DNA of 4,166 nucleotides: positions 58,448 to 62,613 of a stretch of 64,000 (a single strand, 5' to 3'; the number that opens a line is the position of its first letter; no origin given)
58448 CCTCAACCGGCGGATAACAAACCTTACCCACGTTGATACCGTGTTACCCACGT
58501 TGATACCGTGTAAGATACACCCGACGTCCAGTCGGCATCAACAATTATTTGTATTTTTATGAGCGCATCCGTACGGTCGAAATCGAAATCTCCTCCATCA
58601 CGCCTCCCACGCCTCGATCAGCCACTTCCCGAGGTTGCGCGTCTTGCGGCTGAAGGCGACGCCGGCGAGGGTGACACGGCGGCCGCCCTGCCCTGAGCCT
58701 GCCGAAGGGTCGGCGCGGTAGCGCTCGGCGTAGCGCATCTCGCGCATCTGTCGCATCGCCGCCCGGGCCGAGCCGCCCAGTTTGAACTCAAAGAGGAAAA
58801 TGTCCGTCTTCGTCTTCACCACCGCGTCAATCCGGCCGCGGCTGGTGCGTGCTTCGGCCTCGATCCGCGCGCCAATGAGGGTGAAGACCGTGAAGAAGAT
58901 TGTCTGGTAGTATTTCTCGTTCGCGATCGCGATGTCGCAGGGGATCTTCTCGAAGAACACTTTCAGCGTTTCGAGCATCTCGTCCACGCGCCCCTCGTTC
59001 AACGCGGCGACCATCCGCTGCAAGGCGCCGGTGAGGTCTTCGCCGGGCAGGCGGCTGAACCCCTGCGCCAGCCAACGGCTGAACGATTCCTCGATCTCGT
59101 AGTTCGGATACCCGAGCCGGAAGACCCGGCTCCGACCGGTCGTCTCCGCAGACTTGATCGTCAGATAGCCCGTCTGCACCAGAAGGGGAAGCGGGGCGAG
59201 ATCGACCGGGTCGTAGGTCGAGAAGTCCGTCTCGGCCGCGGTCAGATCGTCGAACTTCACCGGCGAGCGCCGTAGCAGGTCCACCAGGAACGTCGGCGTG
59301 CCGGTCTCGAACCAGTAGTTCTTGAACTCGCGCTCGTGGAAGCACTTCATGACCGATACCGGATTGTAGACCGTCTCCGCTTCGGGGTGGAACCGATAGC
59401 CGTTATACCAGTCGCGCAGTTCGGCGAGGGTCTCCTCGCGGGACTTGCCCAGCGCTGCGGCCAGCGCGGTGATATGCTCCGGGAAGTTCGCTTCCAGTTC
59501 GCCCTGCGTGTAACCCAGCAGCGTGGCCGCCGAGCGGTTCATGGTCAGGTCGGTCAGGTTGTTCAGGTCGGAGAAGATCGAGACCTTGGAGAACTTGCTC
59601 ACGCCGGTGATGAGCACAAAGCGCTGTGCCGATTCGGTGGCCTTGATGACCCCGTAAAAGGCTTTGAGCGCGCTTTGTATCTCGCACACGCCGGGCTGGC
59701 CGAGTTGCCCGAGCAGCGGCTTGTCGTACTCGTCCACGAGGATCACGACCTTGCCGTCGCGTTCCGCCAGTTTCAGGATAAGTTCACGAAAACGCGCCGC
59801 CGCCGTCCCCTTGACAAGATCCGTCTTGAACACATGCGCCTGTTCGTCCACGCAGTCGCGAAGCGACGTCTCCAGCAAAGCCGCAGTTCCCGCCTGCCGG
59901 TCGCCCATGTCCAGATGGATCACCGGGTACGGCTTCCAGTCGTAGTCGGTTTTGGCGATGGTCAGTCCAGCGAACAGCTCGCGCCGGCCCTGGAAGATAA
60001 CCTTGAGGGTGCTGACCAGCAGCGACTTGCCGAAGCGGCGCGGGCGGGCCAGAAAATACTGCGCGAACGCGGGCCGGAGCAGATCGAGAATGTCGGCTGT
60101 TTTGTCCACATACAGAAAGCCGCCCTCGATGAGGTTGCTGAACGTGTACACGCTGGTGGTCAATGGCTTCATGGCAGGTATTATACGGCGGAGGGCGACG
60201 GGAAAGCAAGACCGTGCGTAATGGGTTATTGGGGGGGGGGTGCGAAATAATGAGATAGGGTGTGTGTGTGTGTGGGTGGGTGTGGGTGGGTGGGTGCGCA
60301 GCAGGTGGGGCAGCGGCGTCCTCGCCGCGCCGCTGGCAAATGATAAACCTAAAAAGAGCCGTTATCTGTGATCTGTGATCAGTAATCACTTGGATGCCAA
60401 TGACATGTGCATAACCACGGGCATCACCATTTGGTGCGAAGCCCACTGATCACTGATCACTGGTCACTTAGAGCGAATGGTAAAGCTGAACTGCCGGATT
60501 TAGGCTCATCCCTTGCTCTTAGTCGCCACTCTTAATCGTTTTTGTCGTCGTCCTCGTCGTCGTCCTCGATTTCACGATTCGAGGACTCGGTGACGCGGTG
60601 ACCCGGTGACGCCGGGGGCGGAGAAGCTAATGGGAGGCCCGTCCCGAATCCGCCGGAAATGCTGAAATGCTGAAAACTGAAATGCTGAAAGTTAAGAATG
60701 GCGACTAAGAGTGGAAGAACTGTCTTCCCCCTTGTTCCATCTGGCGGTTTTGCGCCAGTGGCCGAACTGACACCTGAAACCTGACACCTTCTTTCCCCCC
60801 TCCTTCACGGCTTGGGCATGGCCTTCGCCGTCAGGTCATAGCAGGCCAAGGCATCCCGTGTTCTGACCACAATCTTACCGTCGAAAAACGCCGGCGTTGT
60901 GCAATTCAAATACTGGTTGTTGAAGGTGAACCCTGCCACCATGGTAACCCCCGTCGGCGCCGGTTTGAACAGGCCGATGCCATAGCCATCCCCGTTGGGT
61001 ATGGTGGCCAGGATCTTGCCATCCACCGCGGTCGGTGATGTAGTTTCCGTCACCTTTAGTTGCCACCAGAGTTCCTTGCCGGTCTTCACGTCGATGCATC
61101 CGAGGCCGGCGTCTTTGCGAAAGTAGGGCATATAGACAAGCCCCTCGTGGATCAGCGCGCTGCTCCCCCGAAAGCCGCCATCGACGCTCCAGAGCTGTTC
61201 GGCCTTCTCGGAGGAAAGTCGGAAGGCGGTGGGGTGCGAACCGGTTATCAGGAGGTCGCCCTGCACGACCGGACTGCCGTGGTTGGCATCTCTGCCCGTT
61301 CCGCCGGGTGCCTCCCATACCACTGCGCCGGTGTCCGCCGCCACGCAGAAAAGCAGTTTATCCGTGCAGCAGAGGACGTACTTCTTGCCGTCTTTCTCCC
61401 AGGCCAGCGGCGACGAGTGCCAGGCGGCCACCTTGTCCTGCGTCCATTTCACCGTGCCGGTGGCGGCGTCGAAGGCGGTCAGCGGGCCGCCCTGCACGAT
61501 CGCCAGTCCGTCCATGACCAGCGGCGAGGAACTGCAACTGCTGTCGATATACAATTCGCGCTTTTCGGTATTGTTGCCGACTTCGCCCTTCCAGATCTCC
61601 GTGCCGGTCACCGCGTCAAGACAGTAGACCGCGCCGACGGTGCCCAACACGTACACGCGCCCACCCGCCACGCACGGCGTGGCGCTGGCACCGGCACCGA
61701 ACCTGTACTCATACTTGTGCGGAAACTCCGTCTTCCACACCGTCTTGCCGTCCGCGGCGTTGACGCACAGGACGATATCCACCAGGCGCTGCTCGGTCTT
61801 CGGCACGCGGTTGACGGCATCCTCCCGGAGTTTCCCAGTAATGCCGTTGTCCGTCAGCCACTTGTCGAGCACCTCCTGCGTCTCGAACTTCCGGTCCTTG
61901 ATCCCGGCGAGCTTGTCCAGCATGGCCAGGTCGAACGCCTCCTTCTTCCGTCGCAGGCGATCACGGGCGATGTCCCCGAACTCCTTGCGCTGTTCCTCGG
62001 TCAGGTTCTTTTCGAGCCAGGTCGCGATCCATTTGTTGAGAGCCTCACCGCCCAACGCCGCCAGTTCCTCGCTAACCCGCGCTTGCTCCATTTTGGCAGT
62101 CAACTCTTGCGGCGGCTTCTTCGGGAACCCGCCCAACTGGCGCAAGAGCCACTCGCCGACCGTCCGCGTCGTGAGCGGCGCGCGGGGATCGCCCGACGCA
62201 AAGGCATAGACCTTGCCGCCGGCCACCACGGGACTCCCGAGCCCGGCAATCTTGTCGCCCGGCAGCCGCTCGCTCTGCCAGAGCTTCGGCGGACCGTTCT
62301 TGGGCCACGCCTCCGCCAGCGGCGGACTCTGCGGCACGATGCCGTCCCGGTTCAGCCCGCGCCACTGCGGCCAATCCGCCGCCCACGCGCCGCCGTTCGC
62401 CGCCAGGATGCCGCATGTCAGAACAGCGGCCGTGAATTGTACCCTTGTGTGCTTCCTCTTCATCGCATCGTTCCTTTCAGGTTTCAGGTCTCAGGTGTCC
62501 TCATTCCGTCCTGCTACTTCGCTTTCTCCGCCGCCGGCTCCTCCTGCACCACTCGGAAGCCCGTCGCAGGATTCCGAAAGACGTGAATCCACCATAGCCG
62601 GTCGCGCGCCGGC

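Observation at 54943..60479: ~5.4-kb segment bounded by direct copies of a 130-bp repeat, packed with repeats and carrying a Gly-rich surface protein gene and an AAA-ATPase/PD-(D/E)XK gene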

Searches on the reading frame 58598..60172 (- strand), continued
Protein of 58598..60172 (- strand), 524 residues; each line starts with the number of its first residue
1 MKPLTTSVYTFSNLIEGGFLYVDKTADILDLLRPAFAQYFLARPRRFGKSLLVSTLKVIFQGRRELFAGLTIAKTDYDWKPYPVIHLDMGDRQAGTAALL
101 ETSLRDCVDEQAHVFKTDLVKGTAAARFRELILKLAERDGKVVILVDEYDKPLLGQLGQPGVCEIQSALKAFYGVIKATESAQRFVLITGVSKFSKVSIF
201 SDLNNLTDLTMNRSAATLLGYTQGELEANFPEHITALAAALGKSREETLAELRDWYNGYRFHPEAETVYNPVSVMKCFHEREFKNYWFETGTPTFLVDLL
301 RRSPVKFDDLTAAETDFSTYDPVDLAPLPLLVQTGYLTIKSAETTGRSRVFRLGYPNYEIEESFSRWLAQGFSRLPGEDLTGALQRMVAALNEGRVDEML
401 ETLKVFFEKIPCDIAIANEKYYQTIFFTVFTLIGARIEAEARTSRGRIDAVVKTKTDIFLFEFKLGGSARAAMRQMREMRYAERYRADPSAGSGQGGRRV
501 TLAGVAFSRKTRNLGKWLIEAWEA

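Call 83: predict_structure(alignment_id=A7)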
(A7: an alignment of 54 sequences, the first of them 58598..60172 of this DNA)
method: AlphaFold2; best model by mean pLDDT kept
length: 524 residues; sequences in the alignment: 54
mean_pLDDT: 79.6   pTM: 0.73
mean pLDDT of the five models: 79.6, 78.2, 75.5, 75.5, 69.6
residues with pLDDT >= 90: 142; 70-90: 269; 50-70: 80; < 50: 33
segments of 3 or more residues with pLDDT < 50: 1-8, 44-47, 194-197, 200-209, 492-495
pLDDT, mean of each block of 10 residues (from residue 1): 41 58 63 62 53 80 81 78 90 85 95 95 95 96 87 76 84 88 83 51 44 64 85 94 95 87 81 82 73 74 81 78 74 80 89 87 85 82 91 93 85 63 84 85 81 90 90 90 75 64 90 90 73
secondary structure, 60 per line:
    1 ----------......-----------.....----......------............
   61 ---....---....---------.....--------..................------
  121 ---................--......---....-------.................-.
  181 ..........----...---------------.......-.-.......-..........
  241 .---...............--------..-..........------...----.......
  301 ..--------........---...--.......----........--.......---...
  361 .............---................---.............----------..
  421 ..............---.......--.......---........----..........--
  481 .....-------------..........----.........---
elements in order: H11-16 H28-32 E37-42 H49-60 H64-67 H71-74 E84-88 H97-114 H124-139 E142-147 H151-154 H162-178 E183-190 H213-219 H223-229 H231-241 H245-256 E257-259 H271-280 H294-302 E311-313 H314-318 H327-333 E338-345 E348-354 H358-373 H377-392 H396-408 H419-434 E438-444 E447-453 E457-464 H469-478 H481-485 E499-508 E513-521

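Call 86: fold_search(model_id=the predicted structure, library=pdb)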
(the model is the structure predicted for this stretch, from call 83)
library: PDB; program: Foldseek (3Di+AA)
matches with E <= 10: 1141; with E <= 0.001: 0
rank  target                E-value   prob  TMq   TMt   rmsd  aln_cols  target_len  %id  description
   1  4m9s_B                1.7e-03  0.98  0.29  0.30  13.5       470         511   13  crystal structure of CED-4 bound CED-3 fragment (released 2013-10-23)
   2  7jk6_C                1.9e-03  0.80  0.19  0.19  20.7       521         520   10  Structure of Drosophila ORC in the active conformation (released 2020-09-09)
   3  7tjh_I                2.3e-03  0.96  0.24  0.31  18.4       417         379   12  S. cerevisiae ORC bound to 84 bp ARS1 DNA and Cdc6 (state 1) with flexible Orc6 N-terminal domain (released 2022-10-05)
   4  8jns_D                2.3e-03  0.85  0.23  0.29  13.8       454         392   11  cryo-EM structure of a CED-4 hexamer (released 2023-06-28)
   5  1w5t_A                3.7e-03  0.97  0.26  0.32  13.2       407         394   12  Structure of the Aeropyrum Pernix ORC2 protein (ADPNP-ADP complexes) (released 2004-10-05)
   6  7jgr_G                3.9e-03  0.92  0.24  0.31  16.0       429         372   10  Structure of Drosophila ORC bound to DNA (84 bp) and Cdc6 (released 2020-09-09)
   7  8jol_B                8.9e-03  0.84  0.26  0.27  13.2       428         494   12  cryo-EM structure of the CED-4/CED-3 holoenzyme (released 2023-06-28)
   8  3lqq_A                1.1e-02  0.80  0.28  0.29  13.6       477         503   12  Structure of the CED-4 Apoptosome (released 2010-04-28)
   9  7t0v_A                1.1e-02  0.75  0.18  0.17  17.4       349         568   11  CryoEM structure of the crosslinked Rix7 AAA-ATPase (released 2022-03-02)
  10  8xku_A                1.2e-02  0.54  0.20  0.15  16.7       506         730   11  Cryo-EM structure of the Ycf2-FtsHi motor complex from Arabidopsis in ATP-bound state (released 2024-09-11)
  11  3lqq_B                1.3e-02  0.84  0.28  0.29  12.6       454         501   11  Structure of the CED-4 Apoptosome (released 2010-04-28)
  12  2a5y_B                1.3e-02  0.60  0.23  0.23  14.6       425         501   12  Structure of a CED-4/CED-9 complex (released 2005-10-11)
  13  6nyy_B                1.3e-02  0.54  0.20  0.22  18.5       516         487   10  human m-AAA protease AFG3L2, substrate-bound (released 2019-05-22)
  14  6p11                  1.5e-02  0.33  0.11  0.18  15.8       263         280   12  Structure of spastin AAA domain (T692A mutant) in complex with JNJ-7706621 inhibitor (released 2019-07-24)
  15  1w5t_C                1.6e-02  0.69  0.23  0.28  16.8       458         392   10  Structure of the Aeropyrum Pernix ORC2 protein (ADPNP-ADP complexes) (released 2004-10-05)
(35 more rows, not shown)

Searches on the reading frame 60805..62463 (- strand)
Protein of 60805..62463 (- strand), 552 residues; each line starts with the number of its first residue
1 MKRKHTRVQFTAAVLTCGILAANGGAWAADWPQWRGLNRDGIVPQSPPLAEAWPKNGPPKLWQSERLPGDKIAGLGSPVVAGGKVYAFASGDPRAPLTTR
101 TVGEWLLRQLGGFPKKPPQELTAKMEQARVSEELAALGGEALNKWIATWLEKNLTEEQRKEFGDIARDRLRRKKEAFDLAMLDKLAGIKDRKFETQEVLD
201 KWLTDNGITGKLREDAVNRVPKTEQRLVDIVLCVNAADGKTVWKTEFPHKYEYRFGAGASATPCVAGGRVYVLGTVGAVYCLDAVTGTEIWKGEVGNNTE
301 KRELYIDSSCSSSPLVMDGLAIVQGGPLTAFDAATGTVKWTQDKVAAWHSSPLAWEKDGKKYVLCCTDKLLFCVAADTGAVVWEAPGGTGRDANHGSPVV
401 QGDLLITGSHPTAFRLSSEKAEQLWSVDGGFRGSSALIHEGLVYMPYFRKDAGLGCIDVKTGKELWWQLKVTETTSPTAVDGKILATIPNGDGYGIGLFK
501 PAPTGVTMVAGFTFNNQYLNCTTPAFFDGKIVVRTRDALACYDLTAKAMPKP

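Call 8: search_protein_families(library=pfam, proteins=[window:60805-62463:-], max_evalue=0.01)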
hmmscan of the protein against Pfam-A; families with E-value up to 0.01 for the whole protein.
window:60805-62463:- (552 aa): 3 families
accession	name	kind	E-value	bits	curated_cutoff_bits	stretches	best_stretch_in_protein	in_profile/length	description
PF13360.13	PQQ_2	-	2.5e-29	103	27.6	1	231-466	5-231/233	Outer membrane protein assembly factor BamB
PF13570.13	Beta-prop_ACSF4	-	3.2e-14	53.5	133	1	231-480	31-264/329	Beta-alanine-activating enzyme, beta-propeller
PF01011.28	PQQ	-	6.4e-11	42.1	26.7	1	242-301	30-91/595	Glucose/ethanol/alcohol dehydrogenase, beta-propeller domain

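Call 10: search_protein_families(library=ncbifam, proteins=[window:60805-62463:-], max_evalue=0.01)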
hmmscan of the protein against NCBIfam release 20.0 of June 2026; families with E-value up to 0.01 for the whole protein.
window:60805-62463:- (552 aa): 7 families
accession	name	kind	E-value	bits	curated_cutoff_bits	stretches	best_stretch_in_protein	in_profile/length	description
TIGR03075.1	PQQ_enz_alc_DH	subfamily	1.1e-13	50.7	480.05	2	245-301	47-103/530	PQQ-dependent dehydrogenase, methanol/ethanol family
TIGR03300.1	assembly_YfgL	equivalog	3.8e-13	48.9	285.2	1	234-486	80-325/377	outer membrane protein assembly factor BamB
NF053615.1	SerThrKinAfsKStmc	equivalog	4e-13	48.9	1300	1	231-409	630-791/809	protein serine/threonine kinase AfsK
NF008351.0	PRK11138.1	equivalog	4.4e-12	45.2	423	1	230-343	80-187/394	outer membrane protein assembly factor BamB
TIGR04528.1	acido_non_PQQ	subfamily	1e-11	44.3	650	2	325-373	442-490/493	acido-empty-quinoprotein group A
TIGR03074.1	PQQ_membr_DH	subfamily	2.9e-06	25.4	832.65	0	256-302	202-248/783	membrane-bound PQQ-dependent dehydrogenase, glucose/quinate/shikimate family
NF041516.1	PA2928_fam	subfamily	0.00084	18.8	70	0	328-383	71-125/376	PA2928 family protein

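Call 12: find_encoding_contigs(protein=window:60805-62463:-, flank=10000, max_places=10)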
Protein window:60805-62463:- (552 aa): 21 contigs read that carry it; 10 places shown.
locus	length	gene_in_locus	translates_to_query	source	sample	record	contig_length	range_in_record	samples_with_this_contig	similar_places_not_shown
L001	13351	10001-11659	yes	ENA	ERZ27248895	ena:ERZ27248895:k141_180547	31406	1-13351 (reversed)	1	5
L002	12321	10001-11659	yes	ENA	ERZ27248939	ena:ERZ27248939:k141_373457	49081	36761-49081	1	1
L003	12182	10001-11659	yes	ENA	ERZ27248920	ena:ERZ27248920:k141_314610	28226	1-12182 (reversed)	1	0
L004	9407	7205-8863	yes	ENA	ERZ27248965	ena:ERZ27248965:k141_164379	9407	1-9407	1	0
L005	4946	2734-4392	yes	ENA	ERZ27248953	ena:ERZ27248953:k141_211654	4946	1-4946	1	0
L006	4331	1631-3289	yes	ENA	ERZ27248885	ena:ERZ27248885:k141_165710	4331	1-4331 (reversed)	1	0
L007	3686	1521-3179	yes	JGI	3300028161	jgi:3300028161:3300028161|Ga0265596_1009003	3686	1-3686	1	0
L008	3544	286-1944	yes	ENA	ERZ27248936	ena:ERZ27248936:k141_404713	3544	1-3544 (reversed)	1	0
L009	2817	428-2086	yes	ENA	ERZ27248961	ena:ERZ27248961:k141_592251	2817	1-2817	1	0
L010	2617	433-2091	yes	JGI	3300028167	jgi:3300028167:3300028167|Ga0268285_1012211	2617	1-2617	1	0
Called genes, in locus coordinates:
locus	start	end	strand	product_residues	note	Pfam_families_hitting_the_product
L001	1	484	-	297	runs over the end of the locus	PF02311:AraC_binding (weak), PF12833:HTH_18, PF00165:HTH_AraC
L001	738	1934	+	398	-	-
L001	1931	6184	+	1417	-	PF16126:DUF4838, PF03781:FGE-sulfatase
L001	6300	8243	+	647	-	PF03781:FGE-sulfatase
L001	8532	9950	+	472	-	PF03781:FGE-sulfatase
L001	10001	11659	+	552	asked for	PF01011:PQQ (faint), PF13360:PQQ_2, PF13570:Beta-prop_ACSF4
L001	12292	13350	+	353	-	?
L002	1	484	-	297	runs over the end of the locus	PF02311:AraC_binding (weak), PF12833:HTH_18, PF00165:HTH_AraC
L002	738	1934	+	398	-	-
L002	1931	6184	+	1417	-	PF16126:DUF4838, PF03781:FGE-sulfatase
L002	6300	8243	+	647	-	PF03781:FGE-sulfatase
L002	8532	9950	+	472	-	PF03781:FGE-sulfatase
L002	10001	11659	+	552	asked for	PF01011:PQQ (faint), PF13360:PQQ_2, PF13570:Beta-prop_ACSF4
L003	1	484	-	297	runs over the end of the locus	PF02311:AraC_binding (weak), PF12833:HTH_18, PF00165:HTH_AraC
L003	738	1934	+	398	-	-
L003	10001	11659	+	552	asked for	PF01011:PQQ (faint), PF13360:PQQ_2, PF13570:Beta-prop_ACSF4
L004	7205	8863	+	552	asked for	PF01011:PQQ (faint), PF13360:PQQ_2, PF13570:Beta-prop_ACSF4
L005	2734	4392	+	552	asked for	PF01011:PQQ (faint), PF13360:PQQ_2, PF13570:Beta-prop_ACSF4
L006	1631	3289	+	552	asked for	PF01011:PQQ (faint), PF13360:PQQ_2, PF13570:Beta-prop_ACSF4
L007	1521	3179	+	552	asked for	PF01011:PQQ (faint), PF13360:PQQ_2, PF13570:Beta-prop_ACSF4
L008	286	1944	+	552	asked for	PF01011:PQQ (faint), PF13360:PQQ_2, PF13570:Beta-prop_ACSF4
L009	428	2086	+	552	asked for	PF01011:PQQ (faint), PF13360:PQQ_2, PF13570:Beta-prop_ACSF4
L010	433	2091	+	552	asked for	PF01011:PQQ (faint), PF13360:PQQ_2, PF13570:Beta-prop_ACSF4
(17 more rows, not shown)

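Call 57: find_homologous_proteins(query=window:60805-62463:-, max_evalue=1e-60)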
Query window:60805-62463:- (552 aa): 97 proteins with E <= 1e-60 among 8000 candidates.
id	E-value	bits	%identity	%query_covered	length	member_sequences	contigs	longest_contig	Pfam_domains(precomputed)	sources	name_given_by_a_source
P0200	0.0e+0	1285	100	100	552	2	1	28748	PF01011.29,PF13360.14,PF13570.14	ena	-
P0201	0.0e+0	1055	77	100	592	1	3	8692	PF01011.29,PF13360.14,PF13570.14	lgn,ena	-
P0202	2.9e-284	962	78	95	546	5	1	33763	PF01011.29,PF13360.14,PF13570.14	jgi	jgi:outer membrane protein assembly factor BamB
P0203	1.7e-173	596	53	100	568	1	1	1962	PF01011.29,PF13360.14,PF13570.14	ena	-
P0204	4.0e-165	569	53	95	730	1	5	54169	PF01011.29,PF13360.14,PF13570.14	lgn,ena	-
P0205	1.4e-128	448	43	99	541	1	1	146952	PF01011.29,PF13360.14,PF13570.14,PF25293.2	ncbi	-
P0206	2.3e-123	431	42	98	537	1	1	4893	PF01011.29,PF13360.14,PF13570.14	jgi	jgi:outer membrane protein assembly factor BamB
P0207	4.5e-121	423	42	95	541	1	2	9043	PF01011.29,PF13360.14,PF13570.14,PF25293.2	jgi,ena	-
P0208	1.2e-120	422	45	94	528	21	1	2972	PF01011.29,PF13360.14,PF13570.14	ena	-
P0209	7.3e-119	416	41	97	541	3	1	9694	PF01011.29,PF13360.14,PF13570.14,PF25293.2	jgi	-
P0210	1.2e-118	415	42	96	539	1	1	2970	PF01011.29,PF07774.20,PF13360.14,PF13570.14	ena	-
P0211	1.4e-118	415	43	95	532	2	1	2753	PF01011.29,PF13360.14,PF13570.14,PF25293.2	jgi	-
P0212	7.7e-116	406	41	98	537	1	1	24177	PF01011.29,PF13360.14,PF13570.14,PF25293.2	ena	-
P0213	2.9e-109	384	43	94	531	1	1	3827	PF01011.29,PF13360.14,PF13570.14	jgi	jgi:outer membrane protein assembly factor BamB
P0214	1.1e-106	376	39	94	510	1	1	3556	PF01011.29,PF13360.14,PF13570.14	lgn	-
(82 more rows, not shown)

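Call 58: find_encoding_contigs(protein=P0202, flank=10000, max_places=3)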
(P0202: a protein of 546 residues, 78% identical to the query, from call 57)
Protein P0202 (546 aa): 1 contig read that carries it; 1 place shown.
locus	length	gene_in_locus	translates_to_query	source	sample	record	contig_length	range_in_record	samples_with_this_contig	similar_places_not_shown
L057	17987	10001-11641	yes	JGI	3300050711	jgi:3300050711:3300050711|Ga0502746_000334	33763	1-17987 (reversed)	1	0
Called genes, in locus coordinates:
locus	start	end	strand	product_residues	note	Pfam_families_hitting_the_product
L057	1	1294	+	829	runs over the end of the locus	PF13442:Cytochrome_CBB3 (weak), PF07626:PSD3, PF07637:PSD5, PF07631:PSD4, PF07627:PSCyt3, PF07624:PSD2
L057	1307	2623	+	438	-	PF07586:HXXSHH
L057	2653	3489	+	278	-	PF03781:FGE-sulfatase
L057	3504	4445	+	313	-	PF03781:FGE-sulfatase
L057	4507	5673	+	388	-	PF06439:3keto-disac_hyd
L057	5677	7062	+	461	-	PF07586:HXXSHH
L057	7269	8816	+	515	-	-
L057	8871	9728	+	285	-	PF03781:FGE-sulfatase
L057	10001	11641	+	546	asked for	PF01011:PQQ (faint), PF13360:PQQ_2, PF13570:Beta-prop_ACSF4 (weak)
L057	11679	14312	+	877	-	PF07635:PSCyt1, PF07583:PSCyt2, PF07587:PSD1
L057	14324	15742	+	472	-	PF07394:DUF1501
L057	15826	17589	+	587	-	PF03781:FGE-sulfatase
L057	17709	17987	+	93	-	?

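Call 59: find_encoding_contigs(protein=P0201, flank=10000, max_places=3)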
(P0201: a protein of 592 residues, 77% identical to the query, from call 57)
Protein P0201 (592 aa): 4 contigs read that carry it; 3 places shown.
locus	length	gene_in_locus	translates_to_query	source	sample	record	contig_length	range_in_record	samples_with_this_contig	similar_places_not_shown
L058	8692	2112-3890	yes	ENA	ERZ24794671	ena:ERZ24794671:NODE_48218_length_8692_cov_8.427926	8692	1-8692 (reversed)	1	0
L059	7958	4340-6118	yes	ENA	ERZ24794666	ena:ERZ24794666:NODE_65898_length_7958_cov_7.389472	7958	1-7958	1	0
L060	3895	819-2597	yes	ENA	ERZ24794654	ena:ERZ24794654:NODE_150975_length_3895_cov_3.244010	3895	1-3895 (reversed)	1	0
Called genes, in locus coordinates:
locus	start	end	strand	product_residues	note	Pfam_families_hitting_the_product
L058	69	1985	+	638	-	PF03781:FGE-sulfatase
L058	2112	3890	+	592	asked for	PF01011:PQQ (weak), PF13360:PQQ_2, PF13570:Beta-prop_ACSF4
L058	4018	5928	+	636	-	PF03781:FGE-sulfatase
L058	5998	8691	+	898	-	?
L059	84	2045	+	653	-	PF03781:FGE-sulfatase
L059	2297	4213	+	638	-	PF03781:FGE-sulfatase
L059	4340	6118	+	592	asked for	PF01011:PQQ (weak), PF13360:PQQ_2, PF13570:Beta-prop_ACSF4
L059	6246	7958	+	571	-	?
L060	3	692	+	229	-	?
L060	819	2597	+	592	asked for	PF01011:PQQ (weak), PF13360:PQQ_2, PF13570:Beta-prop_ACSF4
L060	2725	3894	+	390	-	?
